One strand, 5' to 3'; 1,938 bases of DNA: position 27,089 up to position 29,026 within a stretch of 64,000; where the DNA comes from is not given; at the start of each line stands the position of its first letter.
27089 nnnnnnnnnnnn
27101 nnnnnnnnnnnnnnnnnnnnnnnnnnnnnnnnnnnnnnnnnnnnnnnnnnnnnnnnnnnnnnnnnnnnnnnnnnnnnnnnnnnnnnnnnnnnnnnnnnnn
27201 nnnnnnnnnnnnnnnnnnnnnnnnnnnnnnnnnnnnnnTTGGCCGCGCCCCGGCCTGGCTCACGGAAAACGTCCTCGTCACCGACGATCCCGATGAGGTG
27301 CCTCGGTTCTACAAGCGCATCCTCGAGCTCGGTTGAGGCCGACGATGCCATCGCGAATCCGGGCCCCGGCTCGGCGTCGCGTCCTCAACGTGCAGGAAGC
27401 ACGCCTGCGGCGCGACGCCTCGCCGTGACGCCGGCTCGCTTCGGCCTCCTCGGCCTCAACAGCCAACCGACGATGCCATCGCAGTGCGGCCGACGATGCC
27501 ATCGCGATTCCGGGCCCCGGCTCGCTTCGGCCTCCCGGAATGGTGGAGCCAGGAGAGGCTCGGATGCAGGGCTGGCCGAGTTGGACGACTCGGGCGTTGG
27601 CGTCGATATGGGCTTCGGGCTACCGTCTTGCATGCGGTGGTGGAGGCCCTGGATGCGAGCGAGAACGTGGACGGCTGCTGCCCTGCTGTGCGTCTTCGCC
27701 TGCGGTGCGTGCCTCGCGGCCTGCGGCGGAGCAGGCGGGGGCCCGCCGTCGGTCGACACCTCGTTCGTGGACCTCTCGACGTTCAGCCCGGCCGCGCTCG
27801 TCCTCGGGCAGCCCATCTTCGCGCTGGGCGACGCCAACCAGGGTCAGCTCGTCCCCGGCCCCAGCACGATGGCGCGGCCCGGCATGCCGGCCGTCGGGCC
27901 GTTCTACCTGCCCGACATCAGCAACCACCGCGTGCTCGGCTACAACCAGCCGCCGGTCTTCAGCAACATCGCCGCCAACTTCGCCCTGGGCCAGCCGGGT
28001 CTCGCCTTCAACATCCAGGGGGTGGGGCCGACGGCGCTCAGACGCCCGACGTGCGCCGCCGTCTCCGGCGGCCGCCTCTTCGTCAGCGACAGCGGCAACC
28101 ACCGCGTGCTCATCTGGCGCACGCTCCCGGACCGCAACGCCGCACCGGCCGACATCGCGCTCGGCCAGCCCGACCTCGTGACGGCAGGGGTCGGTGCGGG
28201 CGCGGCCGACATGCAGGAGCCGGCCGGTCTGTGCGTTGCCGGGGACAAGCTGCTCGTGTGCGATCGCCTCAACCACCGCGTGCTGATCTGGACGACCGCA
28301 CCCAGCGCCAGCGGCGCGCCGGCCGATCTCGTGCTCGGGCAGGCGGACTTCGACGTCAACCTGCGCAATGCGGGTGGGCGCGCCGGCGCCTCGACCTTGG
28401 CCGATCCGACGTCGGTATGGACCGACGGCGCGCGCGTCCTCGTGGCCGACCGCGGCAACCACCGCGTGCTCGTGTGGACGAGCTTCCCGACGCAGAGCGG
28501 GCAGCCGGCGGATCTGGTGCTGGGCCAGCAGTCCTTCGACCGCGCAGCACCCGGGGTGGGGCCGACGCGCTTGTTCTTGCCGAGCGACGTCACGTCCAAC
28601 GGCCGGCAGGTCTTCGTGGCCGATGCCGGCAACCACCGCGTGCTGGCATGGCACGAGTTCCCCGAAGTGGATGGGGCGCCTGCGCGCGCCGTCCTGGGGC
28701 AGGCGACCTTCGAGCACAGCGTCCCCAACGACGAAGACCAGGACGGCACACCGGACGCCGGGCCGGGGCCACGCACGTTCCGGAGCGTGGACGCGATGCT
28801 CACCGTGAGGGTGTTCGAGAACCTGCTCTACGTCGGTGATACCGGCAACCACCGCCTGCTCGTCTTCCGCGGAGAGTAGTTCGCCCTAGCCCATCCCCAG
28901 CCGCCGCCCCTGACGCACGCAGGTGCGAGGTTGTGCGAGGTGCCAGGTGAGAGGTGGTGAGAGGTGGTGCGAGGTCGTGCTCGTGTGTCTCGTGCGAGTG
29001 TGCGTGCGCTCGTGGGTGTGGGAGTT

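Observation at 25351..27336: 661-aa protein fusing an uncharacterised ~440-aa N-terminal region to a C-terminal LOG/SLOG-family nucleotide-processing domain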

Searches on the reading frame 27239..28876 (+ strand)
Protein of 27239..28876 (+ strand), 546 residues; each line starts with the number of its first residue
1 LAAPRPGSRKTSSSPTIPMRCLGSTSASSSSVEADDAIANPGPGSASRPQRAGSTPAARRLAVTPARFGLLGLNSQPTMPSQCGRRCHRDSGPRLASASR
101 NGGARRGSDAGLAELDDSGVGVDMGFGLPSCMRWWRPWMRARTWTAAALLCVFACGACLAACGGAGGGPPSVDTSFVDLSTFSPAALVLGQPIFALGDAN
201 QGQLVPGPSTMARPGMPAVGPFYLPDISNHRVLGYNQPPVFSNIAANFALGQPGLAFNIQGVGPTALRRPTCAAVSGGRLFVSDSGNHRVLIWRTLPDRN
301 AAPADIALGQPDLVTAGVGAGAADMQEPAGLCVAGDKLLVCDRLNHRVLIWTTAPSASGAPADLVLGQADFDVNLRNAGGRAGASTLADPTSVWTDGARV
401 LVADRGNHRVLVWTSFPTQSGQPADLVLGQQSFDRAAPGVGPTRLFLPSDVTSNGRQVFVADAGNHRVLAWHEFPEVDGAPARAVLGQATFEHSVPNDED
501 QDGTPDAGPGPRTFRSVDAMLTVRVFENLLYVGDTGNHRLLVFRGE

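Call 19: search_protein_families(library=pfam, proteins=[window:27239-28876:+], max_evalue=0.001)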
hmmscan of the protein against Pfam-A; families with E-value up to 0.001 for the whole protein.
window:27239-28876:+ (546 aa): 1 family
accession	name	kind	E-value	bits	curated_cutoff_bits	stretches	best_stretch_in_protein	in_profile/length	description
PF01436.27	NHL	-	4.3e-26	90.1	20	1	267-292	1-27/28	NHL repeat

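Call 42: search_protein_families(library=padloc, proteins=[window:27239-28876:+], max_evalue=0.01)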
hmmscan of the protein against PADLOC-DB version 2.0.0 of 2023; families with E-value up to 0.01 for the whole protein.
window:27239-28876:+ (546 aa): 0 families
